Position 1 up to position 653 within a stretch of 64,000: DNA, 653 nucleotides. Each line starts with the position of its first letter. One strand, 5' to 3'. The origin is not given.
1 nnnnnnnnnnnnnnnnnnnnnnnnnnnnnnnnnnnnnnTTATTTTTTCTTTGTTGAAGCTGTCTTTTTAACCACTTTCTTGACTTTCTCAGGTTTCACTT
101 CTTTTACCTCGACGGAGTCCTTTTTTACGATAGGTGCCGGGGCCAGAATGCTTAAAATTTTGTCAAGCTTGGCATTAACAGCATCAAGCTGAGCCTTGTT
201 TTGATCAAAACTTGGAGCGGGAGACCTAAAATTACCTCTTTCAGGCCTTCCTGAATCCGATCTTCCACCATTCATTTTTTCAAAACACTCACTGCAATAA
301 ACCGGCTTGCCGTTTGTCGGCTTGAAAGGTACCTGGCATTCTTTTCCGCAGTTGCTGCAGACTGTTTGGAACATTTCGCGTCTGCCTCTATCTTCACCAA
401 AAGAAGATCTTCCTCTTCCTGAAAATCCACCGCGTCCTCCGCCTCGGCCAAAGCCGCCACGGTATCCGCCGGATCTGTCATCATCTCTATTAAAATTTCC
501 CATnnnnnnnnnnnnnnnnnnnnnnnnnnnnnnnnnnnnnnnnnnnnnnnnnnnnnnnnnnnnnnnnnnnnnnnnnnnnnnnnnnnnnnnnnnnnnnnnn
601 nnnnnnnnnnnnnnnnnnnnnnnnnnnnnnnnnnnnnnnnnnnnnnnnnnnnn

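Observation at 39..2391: Co-directional cassette: AAA ATPase, SET-domain methyltransferase, RG-rich zinc-ribbon protein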

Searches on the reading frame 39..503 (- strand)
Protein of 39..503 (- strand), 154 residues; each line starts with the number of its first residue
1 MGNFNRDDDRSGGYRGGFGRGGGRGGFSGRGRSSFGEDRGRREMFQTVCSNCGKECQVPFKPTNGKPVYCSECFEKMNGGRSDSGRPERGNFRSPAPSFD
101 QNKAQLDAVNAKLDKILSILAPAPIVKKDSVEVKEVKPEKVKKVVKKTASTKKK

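Call 3: search_protein_families(library=pfam, proteins=[window:39-503:-], max_evalue=0.01)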
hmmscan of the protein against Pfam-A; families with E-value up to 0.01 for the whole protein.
window:39-503:- (154 aa): 1 family
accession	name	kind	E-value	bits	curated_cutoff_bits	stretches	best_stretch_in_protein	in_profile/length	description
PF23477.1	zf_Tbcl_2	-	2.7e-19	69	27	1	42-77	1-36/37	Probable treble clef zinc finger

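Call 4: search_protein_families(library=ncbifam, proteins=[window:39-503:-], max_evalue=0.01)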
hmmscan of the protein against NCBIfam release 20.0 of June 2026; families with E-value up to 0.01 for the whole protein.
window:39-503:- (154 aa): 1 family
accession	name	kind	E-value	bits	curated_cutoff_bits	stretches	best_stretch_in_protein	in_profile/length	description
TIGR04272.1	cxxc_cxxc_Mbark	domain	9.2e-20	70.1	36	1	42-77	1-36/37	CxxC-x17-CxxC domain-containing protein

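Call 18: search_protein_families(library=padloc, proteins=[window:39-503:-], max_evalue=0.01)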
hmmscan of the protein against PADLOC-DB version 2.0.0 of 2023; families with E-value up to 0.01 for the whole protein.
window:39-503:- (154 aa): 0 families

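Call 27: search_solved_structures(query=window:39-503:-, max_evalue=10, show_alignments=2)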
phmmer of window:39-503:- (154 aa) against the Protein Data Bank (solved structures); distinct sequences matched with E-value up to 10: 14.
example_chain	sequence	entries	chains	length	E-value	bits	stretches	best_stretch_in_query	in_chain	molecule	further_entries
9dbd_A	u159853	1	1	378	0.078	16.6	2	10-35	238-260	Tet4 Variant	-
9dbf_A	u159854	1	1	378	0.078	16.6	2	10-35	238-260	Tet4 Variant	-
2cor_A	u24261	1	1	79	0.21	15.2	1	48-81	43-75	PINCH protein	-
8qp6_B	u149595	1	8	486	0.54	13.8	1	2-37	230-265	F(ab) IGH526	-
4v6w_AC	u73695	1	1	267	0.6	13.7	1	11-45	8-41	40S ribosomal protein S2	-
3uc0_A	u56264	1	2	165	2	12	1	2-34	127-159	envelope protein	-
7qre_D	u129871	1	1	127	3.9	11.1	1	2-34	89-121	Genome polyprotein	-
4ut7_L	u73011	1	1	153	4.9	10.7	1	7-36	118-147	BROADLY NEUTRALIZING HUMAN ANTIBODY EDE2 A11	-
6gfb_A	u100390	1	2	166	6.5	10.3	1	6-34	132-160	Galectin-3-binding protein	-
3uze_C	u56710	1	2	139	6.6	10.3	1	2-34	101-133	Envelope protein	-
6gfc_A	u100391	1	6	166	6.6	10.3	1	6-34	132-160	Galectin-3-binding protein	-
6pci_D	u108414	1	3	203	7.9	10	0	5-33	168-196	Virion spike glycoprotein,Virion spike glycoprotein,Ebola Virus (Makona) GP2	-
7kej_E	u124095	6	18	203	7.9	10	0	5-33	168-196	Virion spike glycoprotein | Virion spike glycoprotein 2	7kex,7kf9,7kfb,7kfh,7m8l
5ow4_A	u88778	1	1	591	8.9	9.9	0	1-33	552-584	Uncharacterized protein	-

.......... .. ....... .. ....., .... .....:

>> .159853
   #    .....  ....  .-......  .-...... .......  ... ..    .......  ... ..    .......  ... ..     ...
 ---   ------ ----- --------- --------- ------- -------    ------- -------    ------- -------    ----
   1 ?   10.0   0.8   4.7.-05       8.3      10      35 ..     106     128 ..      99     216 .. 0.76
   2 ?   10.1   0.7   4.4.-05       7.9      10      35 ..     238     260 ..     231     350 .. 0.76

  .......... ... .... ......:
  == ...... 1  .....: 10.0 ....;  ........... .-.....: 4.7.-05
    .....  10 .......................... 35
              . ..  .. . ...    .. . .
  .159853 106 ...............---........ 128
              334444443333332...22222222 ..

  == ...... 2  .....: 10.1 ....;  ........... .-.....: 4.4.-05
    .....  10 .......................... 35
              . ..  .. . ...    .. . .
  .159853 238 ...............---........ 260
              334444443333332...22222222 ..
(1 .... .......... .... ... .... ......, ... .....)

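Call 32: find_related_loci(query=A2, collection=metagenome_contigs, flank=5000)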
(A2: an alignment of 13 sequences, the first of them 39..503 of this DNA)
Query A2 (154 aa) in metagenome_contigs; peptide patterns used: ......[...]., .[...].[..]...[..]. (x = any residue, [..] = any of these).
600 stretches matched a pattern (row limit reached: there are more); 597 encode a relative of the query (tblastn E <= 1e-3); the best 80 are kept; 80 distinct loci.
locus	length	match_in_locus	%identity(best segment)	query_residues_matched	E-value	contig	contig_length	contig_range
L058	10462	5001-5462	95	1-154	6e-96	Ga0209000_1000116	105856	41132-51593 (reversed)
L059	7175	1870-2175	65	40-139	1e-39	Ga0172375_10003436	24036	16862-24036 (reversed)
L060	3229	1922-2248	65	36-142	4e-39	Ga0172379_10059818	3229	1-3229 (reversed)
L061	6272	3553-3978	55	1-138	2e-35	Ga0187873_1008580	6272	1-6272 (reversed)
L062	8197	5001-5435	61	1-146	2e-34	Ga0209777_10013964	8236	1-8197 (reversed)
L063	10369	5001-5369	55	14-140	9e-34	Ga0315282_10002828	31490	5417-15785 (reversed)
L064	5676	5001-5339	56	39-147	8e-33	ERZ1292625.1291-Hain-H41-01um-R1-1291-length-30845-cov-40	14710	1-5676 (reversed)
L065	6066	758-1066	60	42-135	6e-32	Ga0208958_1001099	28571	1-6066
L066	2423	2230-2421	83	38-99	3e-31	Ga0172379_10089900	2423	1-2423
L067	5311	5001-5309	62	4-105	3e-29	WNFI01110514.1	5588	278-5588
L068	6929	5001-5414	45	1-146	7e-29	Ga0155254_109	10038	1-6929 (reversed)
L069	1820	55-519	46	14-152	7e-29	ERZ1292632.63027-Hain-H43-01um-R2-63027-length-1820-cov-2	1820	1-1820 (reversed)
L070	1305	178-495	52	1-120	1e-28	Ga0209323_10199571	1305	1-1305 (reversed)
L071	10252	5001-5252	62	40-122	7e-28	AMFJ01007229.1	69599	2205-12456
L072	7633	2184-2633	44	1-142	2e-27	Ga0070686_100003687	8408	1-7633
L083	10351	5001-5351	43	1-128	4e-21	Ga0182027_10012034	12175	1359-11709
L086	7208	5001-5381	40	32-142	5e-20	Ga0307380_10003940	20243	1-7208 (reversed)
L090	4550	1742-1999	42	18-123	3e-19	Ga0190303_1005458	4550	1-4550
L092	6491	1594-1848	41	27-129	3e-19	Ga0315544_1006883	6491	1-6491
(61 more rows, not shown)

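Call 39: search_protein_families(library=pfam, proteins=[L071:4426-4902:+, L083:4374-4958:+, L086:3169-3681:-], max_evalue=0.01)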
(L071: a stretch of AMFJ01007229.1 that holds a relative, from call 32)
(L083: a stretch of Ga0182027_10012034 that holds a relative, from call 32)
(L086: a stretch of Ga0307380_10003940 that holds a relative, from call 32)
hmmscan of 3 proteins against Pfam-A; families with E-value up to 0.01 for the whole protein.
L071:4426-4902:+ (159 aa): 2 families
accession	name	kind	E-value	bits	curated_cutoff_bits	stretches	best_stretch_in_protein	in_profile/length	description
PF00856.33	SET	-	5.3e-21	75.4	22.4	1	19-114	1-104/105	SET domain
PF21549.2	PRDM2_PR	-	2.7e-07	30.8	27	1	11-114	4-112/123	PR domain zinc finger protein 2, PR domain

L083:4374-4958:+ (195 aa): 2 families
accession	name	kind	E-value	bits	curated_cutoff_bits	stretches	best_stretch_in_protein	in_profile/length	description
PF00856.33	SET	-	2.9e-17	63.4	22.4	1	18-111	1-104/105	SET domain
PF21549.2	PRDM2_PR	-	0.0034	17.5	27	0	12-61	6-54/123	PR domain zinc finger protein 2, PR domain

L086:3169-3681:- (171 aa): 1 family
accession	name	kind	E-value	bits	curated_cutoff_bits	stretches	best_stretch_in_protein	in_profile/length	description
PF00856.33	SET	-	4.6e-16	59.6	22.4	1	59-155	2-105/105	SET domain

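Call 48: find_homologous_proteins(query=A2, max_evalue=0.00001)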
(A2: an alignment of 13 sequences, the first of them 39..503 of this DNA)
Query A2 (13 sequences) (154 aa, profile of the alignment): 2945 proteins with E <= 0.00001 among 8000 candidates; the best 120 are listed.
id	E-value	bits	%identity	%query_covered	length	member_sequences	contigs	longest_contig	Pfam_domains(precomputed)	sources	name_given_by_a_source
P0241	9.1e-71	255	58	71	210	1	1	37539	PF23477.2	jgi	-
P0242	3.4e-69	250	52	94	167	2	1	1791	PF23477.2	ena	-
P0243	3.5e-67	243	68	81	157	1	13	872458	PF23477.2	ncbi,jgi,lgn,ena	ncbi:MAG: CxxC-x17-CxxC domain-containing protein [Candidatus Microgenomates bacterium]|jgi:CxxC-x17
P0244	6.3e-67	243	75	79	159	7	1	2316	PF23477.2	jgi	jgi:CxxC-x17-CxxC domain-containing protein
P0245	1.7e-66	241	47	99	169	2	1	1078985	PF23477.2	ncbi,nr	ncbi:MAG: hypothetical protein HYV90_00820 [Candidatus Woesebacteria bacterium]|nr:MAG: hypothetical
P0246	5.6e-63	230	92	100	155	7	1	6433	PF23477.2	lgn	-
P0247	3.2e-62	227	63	88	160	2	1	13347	PF23477.2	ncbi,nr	ncbi:MAG: hypothetical protein NTZ07_01310 [Candidatus Woesebacteria bacterium]|nr:hypothetical prot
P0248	8.7e-62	226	57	79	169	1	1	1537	PF23477.2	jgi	jgi:CxxC-x17-CxxC domain-containing protein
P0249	1.4e-61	225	60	96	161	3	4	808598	PF23477.2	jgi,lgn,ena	jgi:CxxC-x17-CxxC domain-containing protein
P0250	2.1e-61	225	58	96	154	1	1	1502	PF23477.2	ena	-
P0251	4.1e-61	224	73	53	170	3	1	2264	PF23477.2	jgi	-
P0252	5.4e-61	223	58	91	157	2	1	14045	PF23477.2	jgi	-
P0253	1.1e-60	222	68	65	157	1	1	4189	PF23477.2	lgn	-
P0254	1.8e-60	222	81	83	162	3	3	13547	PF23477.2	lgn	-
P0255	2.6e-60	221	57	77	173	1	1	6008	PF23477.2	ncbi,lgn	-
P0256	3.6e-60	221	55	66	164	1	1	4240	PF23477.2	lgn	-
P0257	5.6e-60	220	57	77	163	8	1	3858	PF23477.2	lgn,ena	-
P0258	7.7e-60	219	65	64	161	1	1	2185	PF23477.2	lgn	-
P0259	1.2e-59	219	61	88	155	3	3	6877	PF23477.2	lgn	-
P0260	1.7e-59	218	44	71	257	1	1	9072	PF23477.2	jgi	jgi:CxxC-x17-CxxC domain-containing protein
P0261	1.7e-59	218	63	76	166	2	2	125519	PF23477.2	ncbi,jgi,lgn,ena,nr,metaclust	ncbi:MAG TPA: CxxC-x17-CxxC domain-containing protein [Patescibacteria group bacterium]|nr:CxxC-x17-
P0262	1.9e-59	218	51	69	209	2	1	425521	PF23477.2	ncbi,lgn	-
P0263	2.1e-59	218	64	100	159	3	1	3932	PF23477.2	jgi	jgi:CxxC-x17-CxxC domain-containing protein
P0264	2.3e-59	218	53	89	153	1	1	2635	PF23477.2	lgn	-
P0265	6.8e-59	216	55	88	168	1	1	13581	PF23477.2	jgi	jgi:CxxC-x17-CxxC domain-containing protein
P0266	1.5e-58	215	57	96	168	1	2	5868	PF23477.2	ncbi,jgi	jgi:CxxC-x17-CxxC domain-containing protein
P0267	1.6e-58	215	59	94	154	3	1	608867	PF23477.2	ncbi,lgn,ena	-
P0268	3.0e-58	214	56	81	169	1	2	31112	PF23477.2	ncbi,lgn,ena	-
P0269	3.3e-58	214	55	92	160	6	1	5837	PF23477.2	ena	-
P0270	6.1e-58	213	70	79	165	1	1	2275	PF23477.2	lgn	-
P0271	6.3e-58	213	62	100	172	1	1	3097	PF23477.2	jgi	jgi:CxxC-x17-CxxC domain-containing protein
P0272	6.7e-58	213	56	71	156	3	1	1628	PF23477.2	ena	-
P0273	6.7e-58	213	58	92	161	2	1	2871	PF23477.2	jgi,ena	-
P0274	7.0e-58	213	64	77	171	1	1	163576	PF23477.2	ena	-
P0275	1.2e-57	212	57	73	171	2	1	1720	PF23477.2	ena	-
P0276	1.8e-57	212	59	68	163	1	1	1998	PF23477.2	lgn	-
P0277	1.8e-57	212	64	94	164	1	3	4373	PF23477.2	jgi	jgi:CxxC-x17-CxxC domain-containing protein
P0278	2.1e-57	212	64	66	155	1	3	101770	PF23477.2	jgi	jgi:CxxC-x17-CxxC domain-containing protein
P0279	2.8e-57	211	65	53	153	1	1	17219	PF23477.2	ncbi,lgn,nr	ncbi:MAG TPA: CxxC-x17-CxxC domain-containing protein [Patescibacteria group bacterium]|nr:CxxC-x17-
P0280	4.8e-57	210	63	77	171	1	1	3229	PF23477.2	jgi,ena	-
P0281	6.3e-57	210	57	99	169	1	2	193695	PF23477.2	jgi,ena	-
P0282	1.4e-56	209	75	84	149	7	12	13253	PF23477.2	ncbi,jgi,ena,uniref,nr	ncbi:MAG: hypothetical protein UT76_C0042G0002 [Candidatus Woesebacteria bacterium GW2011_GWB1_40_12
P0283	1.9e-56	208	54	32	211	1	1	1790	PF23477.2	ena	-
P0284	3.2e-56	208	49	97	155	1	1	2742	PF23477.2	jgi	-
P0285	3.3e-56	208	67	69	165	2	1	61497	PF23477.2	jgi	jgi:CxxC-x17-CxxC domain-containing protein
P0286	6.3e-56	207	73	51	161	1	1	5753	PF23477.2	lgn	-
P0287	6.9e-56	207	55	98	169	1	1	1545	PF23477.2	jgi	jgi:CxxC-x17-CxxC domain-containing protein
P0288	9.5e-56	206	61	97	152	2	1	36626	PF23477.2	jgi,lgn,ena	-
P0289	9.9e-56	206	64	99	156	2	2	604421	PF23477.2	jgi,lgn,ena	-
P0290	1.3e-55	206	65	71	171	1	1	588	PF23477.2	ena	-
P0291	1.4e-55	206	82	55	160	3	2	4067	PF23477.2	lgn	-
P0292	1.5e-55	206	64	94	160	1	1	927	PF23477.2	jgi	-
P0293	1.6e-55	205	61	77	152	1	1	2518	PF23477.2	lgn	-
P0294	1.7e-55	205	60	94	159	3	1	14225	PF23477.2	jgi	jgi:CxxC-x17-CxxC domain-containing protein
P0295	1.8e-55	205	66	78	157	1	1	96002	PF23477.2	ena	-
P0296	3.1e-55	205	64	96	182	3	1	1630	PF23477.2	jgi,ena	-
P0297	4.1e-55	204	49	99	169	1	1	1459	PF23477.2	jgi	jgi:CxxC-x17-CxxC domain-containing protein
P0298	4.6e-55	204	57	88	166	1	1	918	PF23477.2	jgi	jgi:CxxC-x17-CxxC domain-containing protein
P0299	6.3e-55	204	51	99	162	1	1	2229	PF23477.2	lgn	-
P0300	6.5e-55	203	63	79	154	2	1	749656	PF23477.2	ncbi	-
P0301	8.0e-55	203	64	71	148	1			PF23477.2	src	-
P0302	8.0e-55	203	60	94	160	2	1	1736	PF23477.2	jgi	-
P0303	8.9e-55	203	65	62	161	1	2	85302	PF23477.2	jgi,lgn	jgi:CxxC-x17-CxxC domain-containing protein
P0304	9.1e-55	203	70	51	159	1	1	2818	PF23477.2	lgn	-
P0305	9.2e-55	203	69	70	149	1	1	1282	PF23477.2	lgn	-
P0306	1.2e-54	203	55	90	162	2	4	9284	PF23477.2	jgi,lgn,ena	jgi:CxxC-x17-CxxC domain-containing protein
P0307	1.3e-54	203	64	72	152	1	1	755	PF23477.2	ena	-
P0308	1.4e-54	202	63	92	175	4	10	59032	PF23477.2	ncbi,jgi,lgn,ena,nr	ncbi:MAG TPA: CxxC-x17-CxxC domain-containing protein [Candidatus Saccharimonadales bacterium]|jgi:C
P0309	1.8e-54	202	61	95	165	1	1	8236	PF23477.2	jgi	-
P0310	2.0e-54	202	59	67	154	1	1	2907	PF23477.2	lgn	-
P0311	2.4e-54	202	54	99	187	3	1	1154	PF23477.2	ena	-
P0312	2.6e-54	202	72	63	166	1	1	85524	PF23477.2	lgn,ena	-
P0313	2.9e-54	201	68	63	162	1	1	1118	PF23477.2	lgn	-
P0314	3.0e-54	201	63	88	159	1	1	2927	PF23477.2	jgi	jgi:CxxC-x17-CxxC domain-containing protein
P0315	3.1e-54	201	49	100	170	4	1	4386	PF23477.2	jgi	-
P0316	3.3e-54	201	57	92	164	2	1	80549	PF23477.2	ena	-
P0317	3.7e-54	201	50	94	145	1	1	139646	PF23477.2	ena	-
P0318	4.6e-54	201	78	56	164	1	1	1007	PF23477.2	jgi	jgi:CxxC-x17-CxxC domain-containing protein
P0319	4.7e-54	201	64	51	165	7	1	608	PF23477.2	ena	-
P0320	6.9e-54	200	65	100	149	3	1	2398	PF23477.2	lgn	-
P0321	8.8e-54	200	60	66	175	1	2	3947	PF23477.2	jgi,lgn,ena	jgi:CxxC-x17-CxxC domain-containing protein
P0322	9.1e-54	200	83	59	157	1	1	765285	PF23477.2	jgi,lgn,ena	-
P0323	9.4e-54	200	69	70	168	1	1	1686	PF23477.2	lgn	-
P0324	1.6e-53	199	63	69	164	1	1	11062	PF23477.2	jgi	-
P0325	1.7e-53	199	59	64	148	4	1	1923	PF23477.2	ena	-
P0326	1.8e-53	199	65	65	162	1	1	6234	PF23477.2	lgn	-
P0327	2.1e-53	199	59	73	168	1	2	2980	PF23477.2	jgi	jgi:CxxC-x17-CxxC domain-containing protein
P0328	2.4e-53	198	63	77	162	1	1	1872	PF23477.2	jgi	jgi:CxxC-x17-CxxC domain-containing protein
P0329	2.4e-53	198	64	69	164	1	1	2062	PF23477.2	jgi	jgi:CxxC-x17-CxxC domain-containing protein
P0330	2.7e-53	198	37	97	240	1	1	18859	PF23477.2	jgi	jgi:CxxC-x17-CxxC domain-containing protein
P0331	3.5e-53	198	70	51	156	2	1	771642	PF23477.2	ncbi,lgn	-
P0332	4.9e-53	197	47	77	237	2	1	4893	PF23477.2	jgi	-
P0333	5.6e-53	197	64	71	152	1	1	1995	PF23477.2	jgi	jgi:CxxC-x17-CxxC domain-containing protein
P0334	6.6e-53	197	81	57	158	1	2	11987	PF23477.2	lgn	-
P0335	6.6e-53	197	68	66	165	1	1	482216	PF23477.2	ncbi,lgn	-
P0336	6.9e-53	197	67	55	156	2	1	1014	PF23477.2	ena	-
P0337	7.2e-53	197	73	51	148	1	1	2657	PF23477.2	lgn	-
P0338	8.0e-53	197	70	75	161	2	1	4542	PF23477.2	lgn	-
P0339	8.6e-53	197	68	66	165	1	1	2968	PF23477.2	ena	-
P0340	8.7e-53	197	57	94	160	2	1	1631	PF23477.2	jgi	-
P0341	9.2e-53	196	59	90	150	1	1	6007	PF23477.2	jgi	jgi:CxxC-x17-CxxC domain-containing protein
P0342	9.3e-53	196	56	92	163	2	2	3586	PF23477.2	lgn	-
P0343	1.2e-52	196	70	60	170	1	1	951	PF23477.2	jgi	jgi:CxxC-x17-CxxC domain-containing protein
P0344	1.2e-52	196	58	64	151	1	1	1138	PF23477.2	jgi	-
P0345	1.4e-52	196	45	68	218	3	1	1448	PF23477.2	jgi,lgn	jgi:CxxC-x17-CxxC domain-containing protein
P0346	1.4e-52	196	62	88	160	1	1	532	PF23477.2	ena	-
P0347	1.4e-52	196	54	85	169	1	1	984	PF23477.2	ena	-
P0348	1.5e-52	196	49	53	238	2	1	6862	PF23477.2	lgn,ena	-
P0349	1.5e-52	196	42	77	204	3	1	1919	PF23477.2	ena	-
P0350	1.6e-52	196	62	85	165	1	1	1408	PF23477.2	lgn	-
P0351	2.5e-52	195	47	74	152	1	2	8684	PF23477.2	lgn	-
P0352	2.5e-52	195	68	73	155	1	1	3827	PF23477.2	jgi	jgi:CxxC-x17-CxxC domain-containing protein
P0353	2.7e-52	195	39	73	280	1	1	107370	PF23477.2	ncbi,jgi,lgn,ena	ncbi:MAG: CxxC-x17-CxxC domain-containing protein [Candidatus Buchananbacteria bacterium]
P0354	3.6e-52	195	64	79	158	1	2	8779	PF23477.2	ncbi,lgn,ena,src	-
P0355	4.4e-52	194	65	95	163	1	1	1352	PF23477.2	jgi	jgi:CxxC-x17-CxxC domain-containing protein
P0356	4.7e-52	194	54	88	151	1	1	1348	PF23477.2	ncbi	-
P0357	4.9e-52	194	63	69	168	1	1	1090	PF23477.2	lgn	-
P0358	5.0e-52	194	58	69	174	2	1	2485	PF23477.2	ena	-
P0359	5.3e-52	194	57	94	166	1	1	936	PF23477.2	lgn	-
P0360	5.3e-52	194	55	95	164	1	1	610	PF23477.2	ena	-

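Call 50: find_encoding_contigs(protein=P0308, flank=5000, max_places=2)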
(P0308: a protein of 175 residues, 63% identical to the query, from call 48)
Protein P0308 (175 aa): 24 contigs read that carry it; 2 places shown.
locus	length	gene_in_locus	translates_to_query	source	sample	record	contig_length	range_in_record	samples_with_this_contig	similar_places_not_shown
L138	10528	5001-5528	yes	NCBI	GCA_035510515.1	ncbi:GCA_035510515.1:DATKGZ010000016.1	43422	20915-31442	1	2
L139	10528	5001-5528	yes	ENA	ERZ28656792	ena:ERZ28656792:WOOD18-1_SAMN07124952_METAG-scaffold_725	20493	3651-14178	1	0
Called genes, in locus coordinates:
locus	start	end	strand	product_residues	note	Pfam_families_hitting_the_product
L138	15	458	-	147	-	PF24585:YunG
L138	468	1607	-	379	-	-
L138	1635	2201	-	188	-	PF08207:EFP_N, PF01132:EFP, PF09285:Elong-fact-P_C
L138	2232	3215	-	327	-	PF00152:tRNA-synt_2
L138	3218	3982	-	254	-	PF00483:NTP_transferase, PF12804:NTP_transf_3 (weak)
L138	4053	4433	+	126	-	PF00856:SET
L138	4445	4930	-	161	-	PF00383:dCMP_cyt_deam_1, PF14437:MafB19-deam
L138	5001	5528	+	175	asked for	PF23477:zf_Tbcl_2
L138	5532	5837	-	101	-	-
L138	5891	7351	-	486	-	PF13196:DUF4012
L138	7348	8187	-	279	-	PF05050:Methyltransf_21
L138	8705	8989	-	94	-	-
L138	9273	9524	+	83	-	-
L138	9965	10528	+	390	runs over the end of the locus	PF00155:Aminotran_1_2, PF01053:Cys_Met_Meta_PP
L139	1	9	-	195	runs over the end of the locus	-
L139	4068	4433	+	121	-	PF00856:SET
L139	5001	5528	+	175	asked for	PF23477:zf_Tbcl_2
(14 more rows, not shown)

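Call 51: find_encoding_contigs(protein=P0353, flank=5000, max_places=2)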
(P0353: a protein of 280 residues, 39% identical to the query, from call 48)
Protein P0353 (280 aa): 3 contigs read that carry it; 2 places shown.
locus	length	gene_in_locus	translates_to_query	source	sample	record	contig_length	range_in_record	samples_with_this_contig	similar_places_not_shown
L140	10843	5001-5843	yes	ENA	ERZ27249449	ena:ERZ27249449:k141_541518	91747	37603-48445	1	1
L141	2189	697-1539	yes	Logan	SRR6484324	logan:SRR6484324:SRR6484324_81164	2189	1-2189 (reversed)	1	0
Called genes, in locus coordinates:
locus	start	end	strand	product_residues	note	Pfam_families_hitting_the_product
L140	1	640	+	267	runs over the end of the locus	PF01790:LGT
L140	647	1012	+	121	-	PF18895:T4SS_pilin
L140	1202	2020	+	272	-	-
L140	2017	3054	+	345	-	-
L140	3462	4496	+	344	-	PF13091:PLDc_2, PF00614:PLDc (faint), PF13091:PLDc_2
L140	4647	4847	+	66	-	PF00313:CSD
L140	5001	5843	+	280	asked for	PF23477:zf_Tbcl_2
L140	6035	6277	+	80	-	-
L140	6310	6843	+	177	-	PF10688:Imp-YgjV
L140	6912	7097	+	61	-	-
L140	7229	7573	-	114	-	PF00453:Ribosomal_L20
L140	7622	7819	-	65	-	PF01632:Ribosomal_L35p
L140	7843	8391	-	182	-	PF05198:IF3_N, PF00707:IF3_C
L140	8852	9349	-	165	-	PF01668:SmpB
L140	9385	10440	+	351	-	PF01594:AI-2E_transport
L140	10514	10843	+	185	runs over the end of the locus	-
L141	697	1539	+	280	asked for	PF23477:zf_Tbcl_2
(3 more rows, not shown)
